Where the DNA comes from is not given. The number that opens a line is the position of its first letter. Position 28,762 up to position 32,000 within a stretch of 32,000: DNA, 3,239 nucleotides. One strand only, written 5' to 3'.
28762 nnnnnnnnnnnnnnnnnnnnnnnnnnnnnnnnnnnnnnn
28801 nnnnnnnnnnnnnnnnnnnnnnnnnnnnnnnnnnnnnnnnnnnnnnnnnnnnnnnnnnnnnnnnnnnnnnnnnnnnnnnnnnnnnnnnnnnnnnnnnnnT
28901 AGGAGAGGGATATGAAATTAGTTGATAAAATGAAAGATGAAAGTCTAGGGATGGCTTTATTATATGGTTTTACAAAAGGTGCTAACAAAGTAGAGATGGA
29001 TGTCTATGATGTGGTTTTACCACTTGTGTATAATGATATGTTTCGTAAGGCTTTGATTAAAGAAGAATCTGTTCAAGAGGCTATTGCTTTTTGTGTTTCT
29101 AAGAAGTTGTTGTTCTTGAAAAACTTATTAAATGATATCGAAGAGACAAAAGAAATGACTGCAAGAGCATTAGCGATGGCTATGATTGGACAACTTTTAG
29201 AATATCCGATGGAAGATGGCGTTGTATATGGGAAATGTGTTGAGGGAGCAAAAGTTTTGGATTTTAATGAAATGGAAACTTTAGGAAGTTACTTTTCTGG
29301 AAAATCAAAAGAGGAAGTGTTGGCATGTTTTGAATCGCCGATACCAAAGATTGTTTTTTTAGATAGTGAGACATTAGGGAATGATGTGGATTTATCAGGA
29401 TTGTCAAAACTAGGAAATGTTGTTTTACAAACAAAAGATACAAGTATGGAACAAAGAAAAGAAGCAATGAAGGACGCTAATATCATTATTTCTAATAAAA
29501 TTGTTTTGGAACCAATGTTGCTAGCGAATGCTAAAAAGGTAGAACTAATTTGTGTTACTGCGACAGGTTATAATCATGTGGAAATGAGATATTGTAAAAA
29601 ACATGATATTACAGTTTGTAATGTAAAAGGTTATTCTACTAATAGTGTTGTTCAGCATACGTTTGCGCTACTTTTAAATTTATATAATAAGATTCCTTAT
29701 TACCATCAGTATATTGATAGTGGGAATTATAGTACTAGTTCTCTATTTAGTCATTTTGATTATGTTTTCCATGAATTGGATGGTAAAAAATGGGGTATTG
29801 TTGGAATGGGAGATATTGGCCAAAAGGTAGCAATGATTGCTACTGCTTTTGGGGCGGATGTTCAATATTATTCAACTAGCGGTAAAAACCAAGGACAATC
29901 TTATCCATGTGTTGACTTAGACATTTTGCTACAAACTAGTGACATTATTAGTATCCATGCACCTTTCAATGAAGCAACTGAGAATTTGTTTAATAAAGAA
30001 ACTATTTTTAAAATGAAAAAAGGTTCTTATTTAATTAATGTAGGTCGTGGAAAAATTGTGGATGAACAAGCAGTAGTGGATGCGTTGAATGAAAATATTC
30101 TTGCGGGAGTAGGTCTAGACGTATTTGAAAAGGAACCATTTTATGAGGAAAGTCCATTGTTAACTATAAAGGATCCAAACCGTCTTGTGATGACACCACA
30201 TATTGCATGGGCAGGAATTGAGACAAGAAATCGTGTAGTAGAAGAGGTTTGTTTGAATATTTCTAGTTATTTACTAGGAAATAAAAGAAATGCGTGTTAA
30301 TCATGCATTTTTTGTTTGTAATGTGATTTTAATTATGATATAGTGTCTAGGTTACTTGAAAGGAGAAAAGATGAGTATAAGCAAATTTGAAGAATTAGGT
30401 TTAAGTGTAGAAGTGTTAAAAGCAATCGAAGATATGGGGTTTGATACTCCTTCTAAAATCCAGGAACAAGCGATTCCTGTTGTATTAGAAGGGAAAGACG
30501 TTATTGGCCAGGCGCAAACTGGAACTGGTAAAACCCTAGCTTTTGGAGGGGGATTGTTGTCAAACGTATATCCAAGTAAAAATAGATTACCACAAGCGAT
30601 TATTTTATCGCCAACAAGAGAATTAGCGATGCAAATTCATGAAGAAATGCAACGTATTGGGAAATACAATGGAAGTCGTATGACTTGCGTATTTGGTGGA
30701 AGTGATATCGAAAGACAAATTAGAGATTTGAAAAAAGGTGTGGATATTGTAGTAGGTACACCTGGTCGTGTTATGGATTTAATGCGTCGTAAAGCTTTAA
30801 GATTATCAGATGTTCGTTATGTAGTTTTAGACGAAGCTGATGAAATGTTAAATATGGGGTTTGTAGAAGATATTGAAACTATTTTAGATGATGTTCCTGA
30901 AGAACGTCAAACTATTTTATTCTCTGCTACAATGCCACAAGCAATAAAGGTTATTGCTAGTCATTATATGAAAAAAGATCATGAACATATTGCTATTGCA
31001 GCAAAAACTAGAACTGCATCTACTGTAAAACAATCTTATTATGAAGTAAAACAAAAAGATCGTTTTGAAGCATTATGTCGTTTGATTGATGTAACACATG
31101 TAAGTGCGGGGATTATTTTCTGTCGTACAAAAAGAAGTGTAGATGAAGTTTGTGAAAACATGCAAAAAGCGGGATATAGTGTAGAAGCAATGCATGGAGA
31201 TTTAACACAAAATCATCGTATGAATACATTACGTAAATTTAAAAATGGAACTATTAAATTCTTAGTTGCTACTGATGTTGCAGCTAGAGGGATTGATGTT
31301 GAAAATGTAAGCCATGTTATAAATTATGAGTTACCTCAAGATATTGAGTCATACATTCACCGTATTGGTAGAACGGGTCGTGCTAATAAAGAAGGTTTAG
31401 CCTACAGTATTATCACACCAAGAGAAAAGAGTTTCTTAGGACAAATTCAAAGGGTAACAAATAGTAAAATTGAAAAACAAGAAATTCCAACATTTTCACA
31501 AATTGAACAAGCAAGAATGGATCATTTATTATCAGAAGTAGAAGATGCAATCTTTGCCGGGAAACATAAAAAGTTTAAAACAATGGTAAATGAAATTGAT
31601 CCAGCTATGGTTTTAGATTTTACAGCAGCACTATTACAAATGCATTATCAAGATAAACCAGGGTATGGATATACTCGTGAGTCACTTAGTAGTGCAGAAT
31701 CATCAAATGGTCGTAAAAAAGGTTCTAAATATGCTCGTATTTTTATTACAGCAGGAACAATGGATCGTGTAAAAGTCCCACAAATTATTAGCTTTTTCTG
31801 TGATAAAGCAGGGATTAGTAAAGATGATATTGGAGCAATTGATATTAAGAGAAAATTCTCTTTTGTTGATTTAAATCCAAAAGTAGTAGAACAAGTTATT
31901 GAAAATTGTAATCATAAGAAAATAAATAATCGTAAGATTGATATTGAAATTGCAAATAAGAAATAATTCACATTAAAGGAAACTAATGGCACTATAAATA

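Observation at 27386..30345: Two-gene, translationally coupled cassette of domain-fusion enzymes wedged between asnS and a DEAD-box helicase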

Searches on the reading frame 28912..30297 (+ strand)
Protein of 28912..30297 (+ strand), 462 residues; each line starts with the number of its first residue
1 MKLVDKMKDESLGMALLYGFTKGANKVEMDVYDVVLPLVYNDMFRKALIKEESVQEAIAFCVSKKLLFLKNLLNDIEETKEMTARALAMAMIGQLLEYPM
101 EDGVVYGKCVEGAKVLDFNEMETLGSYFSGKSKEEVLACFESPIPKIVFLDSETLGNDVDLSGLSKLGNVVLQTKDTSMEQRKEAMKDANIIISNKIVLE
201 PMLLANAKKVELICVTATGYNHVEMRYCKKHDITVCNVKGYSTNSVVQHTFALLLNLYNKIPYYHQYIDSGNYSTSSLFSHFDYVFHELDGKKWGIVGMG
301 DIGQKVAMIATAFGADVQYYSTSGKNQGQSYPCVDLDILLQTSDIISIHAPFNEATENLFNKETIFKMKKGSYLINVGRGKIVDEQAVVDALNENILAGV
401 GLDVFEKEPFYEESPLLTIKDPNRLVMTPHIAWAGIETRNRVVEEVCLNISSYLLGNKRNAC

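Call 4: search_protein_families(library=pfam, proteins=[window:28912-30297:+], max_evalue=1)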
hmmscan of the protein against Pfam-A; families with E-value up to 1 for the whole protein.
window:28912-30297:+ (462 aa): 4 families
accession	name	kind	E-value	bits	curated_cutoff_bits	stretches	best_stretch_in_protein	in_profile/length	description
PF02826.25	2-Hacid_dh_C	-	4.9e-53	179.6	25.1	1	251-432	1-178/178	D-isomer specific 2-hydroxyacid dehydrogenase, NAD binding domain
PF00389.36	2-Hacid_dh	-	1.4e-19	70.6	24.6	1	165-458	16-128/134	D-isomer specific 2-hydroxyacid dehydrogenase, catalytic domain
PF20131.4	MC3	-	0.00017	21.5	23.2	1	23-98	32-105/159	ABC-three component (ABC-3C) system Middle Component 3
PF07991.19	KARI_N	-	0.11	12.5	20.6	1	289-375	2-92/165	Acetohydroxy acid isomeroreductase, NADPH-binding domain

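Call 5: search_protein_families(library=padloc, proteins=[window:28912-30297:+], max_evalue=1)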
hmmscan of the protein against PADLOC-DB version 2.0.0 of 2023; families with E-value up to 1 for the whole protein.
window:28912-30297:+ (462 aa): 1 family
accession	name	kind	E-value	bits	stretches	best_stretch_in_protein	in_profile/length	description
PDLC03870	LmuC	-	0.00095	17.9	1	8-135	37-154/163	-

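Call 6: search_protein_families(library=ncbifam, proteins=[window:28912-30297:+], max_evalue=1)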
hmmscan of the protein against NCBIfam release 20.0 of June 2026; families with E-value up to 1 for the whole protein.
window:28912-30297:+ (462 aa): 21 families
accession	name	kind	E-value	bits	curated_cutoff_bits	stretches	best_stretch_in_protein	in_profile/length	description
NF006263.0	PRK08410.1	equivalog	2.6e-121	404.8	389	1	146-456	2-309/311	D-2-hydroxyacid dehydrogenase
NF005069.0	PRK06487.1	equivalog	2.1e-87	293.2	448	1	146-460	5-317/320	2-hydroxyacid dehydrogenase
NF005387.0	PRK06932.1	equivalog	4.2e-67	226.3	492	1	146-455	3-311/314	2-hydroxyacid dehydrogenase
NF009714.1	PRK13243.1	equivalog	3.9e-55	187.5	455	1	188-456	47-315/332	glyoxylate reductase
NF008759.0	PRK11790.1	equivalog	2.3e-49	168.2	404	1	169-454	35-317/410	phosphoglycerate dehydrogenase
TIGR01327.1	PGDH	equivalog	1e-48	166.4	454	1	173-458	25-305/525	phosphoglycerate dehydrogenase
NF005750.0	PRK07574.1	equivalog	1.3e-45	156.2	329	1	170-446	72-349/386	NAD-dependent formate dehydrogenase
NF011938.0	PRK15409.1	equivalog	2.7e-40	138.4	492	1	175-462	32-317/324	glyoxylate/hydroxypyruvate reductase GhrB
NF000492.1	vanH_gen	exception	2.7e-36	125.2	540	1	175-432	30-289/312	D-lactate dehydrogenase VanH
NF041369.1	Dhydh_Halo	equivalog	5.1e-35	121.2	400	1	210-450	56-291/305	D-2-hydroxyacid dehydrogenase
NF001309.0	PRK00257.1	equivalog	1.3e-33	116.5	434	2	272-449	97-273/379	4-phosphoerythronate dehydrogenase PdxB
NF005027.0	PRK06436.1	equivalog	2.3e-30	105.8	261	1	188-460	34-286/303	2-hydroxyacid dehydrogenase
NF000371.1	vanH_Agroup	exception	1.2e-29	103.5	700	1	203-436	64-298/322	VanH-A/VanH-Pt family D-lactate dehydrogenase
NF000151.1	vanH-Ac1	exception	2.5e-29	102.7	750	1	193-445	90-339/351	D-lactate dehydrogenase VanH-Ac1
NF000112.1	vanH-Amyco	exception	6.9e-29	101.2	625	1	198-409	83-285/348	VanH-AOV family D-lactate dehydrogenase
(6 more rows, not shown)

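Call 61: find_homologous_proteins(query=window:28912-30297:+, max_evalue=1e-20)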
Query window:28912-30297:+ (462 aa): 5174 proteins with E <= 1e-20 among 8000 candidates; the best 120 are listed.
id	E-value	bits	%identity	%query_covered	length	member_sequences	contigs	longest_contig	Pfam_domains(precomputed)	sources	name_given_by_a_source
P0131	0.0e+0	1032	100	100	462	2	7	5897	PF00389.37,PF02826.26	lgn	-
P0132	2.4e-241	819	78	100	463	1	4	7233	PF00389.37,PF02826.26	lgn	-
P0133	1.4e-170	586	60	100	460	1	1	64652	PF00389.37,PF02826.26,PF20131.5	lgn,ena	-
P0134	4.6e-170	584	59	100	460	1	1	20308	PF00670.28,PF00389.37,PF02826.26,PF20131.5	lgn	-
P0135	1.6e-168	579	58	100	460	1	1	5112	PF00670.28,PF00389.37,PF02826.26,PF20131.5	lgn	-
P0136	2.9e-168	578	58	100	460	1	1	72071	PF00389.37,PF02826.26,PF20131.5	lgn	-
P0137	8.6e-165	567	57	100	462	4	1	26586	PF00389.37,PF02826.26,PF20131.5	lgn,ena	-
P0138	9.2e-165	567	57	100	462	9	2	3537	PF00389.37,PF02826.26,PF20131.5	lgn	-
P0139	2.1e-164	566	58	100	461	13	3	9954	PF00389.37,PF02826.26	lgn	-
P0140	5.1e-164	564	58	100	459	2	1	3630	PF00389.37,PF02826.26,PF20131.5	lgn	-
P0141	1.8e-163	563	57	100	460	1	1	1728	PF00389.37,PF02826.26,PF20131.5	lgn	-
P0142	2.1e-163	562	56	100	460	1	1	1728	PF00389.37,PF02826.26,PF20131.5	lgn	-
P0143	4.8e-163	561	57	100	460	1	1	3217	PF00670.28,PF00389.37,PF02826.26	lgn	-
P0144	1.4e-162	560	56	100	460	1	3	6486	PF00389.37,PF02826.26,PF20131.5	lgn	-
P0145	6.1e-162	558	57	100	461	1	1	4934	PF00389.37,PF02826.26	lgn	-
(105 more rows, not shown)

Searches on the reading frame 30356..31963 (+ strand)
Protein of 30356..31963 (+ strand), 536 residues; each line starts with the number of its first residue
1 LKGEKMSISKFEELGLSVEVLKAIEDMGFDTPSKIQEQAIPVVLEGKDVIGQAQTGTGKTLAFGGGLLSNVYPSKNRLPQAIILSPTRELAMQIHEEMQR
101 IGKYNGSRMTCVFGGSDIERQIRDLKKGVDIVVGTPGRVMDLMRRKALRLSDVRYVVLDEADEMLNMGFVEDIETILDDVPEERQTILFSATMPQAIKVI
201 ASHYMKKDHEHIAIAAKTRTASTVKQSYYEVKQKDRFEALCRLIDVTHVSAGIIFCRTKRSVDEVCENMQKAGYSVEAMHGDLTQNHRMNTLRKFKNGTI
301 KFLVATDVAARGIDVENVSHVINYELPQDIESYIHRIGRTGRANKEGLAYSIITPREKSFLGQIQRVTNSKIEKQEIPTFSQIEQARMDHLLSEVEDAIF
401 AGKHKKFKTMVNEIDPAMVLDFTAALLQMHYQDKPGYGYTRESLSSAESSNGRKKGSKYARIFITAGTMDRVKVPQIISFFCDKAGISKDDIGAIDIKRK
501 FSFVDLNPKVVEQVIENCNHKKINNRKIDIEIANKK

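Call 111: search_protein_families(library=pfam, proteins=[window:30356-31963:+], max_evalue=0.00001)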
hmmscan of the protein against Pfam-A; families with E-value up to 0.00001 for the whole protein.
window:30356-31963:+ (536 aa): 4 families
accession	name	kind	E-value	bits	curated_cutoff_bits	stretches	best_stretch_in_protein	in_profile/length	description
PF00270.35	DEAD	-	1.1e-53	181.8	26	1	34-198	2-165/167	DEAD/DEAH box helicase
PF00271.37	Helicase_C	-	3.5e-36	124.3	23.5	1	236-344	2-110/110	Helicase conserved C-terminal domain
PF03880.21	DbpA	-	1.7e-19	70.1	25.6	1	461-531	1-71/72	DbpA RNA binding domain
PF04851.21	ResIII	-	2e-06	28.3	22.5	0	35-193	7-162/164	Type III restriction enzyme, res subunit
